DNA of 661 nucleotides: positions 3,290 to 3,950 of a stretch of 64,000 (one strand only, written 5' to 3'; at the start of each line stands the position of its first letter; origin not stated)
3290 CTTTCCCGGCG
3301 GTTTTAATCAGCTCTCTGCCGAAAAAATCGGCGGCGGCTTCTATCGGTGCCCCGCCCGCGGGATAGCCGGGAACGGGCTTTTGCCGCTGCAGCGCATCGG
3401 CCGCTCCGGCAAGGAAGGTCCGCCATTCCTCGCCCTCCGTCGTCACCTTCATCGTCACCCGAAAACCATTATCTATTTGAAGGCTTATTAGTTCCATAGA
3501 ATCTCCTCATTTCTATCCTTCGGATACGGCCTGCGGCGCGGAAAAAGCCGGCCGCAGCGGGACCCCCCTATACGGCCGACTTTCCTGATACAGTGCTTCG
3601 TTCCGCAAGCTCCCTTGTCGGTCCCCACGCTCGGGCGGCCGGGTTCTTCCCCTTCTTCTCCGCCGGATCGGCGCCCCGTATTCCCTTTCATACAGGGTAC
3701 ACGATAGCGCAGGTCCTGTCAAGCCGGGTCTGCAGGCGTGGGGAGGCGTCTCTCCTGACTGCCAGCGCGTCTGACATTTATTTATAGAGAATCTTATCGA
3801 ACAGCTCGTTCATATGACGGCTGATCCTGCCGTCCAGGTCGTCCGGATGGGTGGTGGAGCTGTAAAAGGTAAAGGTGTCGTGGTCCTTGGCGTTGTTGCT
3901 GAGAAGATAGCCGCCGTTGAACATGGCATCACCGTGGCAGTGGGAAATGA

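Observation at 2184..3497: Accessory trigger-factor paralog inside the hydrolase cluster, with the ribosome-docking signature lost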

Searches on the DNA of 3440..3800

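Call 68: search_rna_families(source=window, start=3440, end=3800, threshold=evalue, max_evalue=1)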
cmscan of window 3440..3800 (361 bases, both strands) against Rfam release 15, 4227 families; matches with E-value up to 1: 0.
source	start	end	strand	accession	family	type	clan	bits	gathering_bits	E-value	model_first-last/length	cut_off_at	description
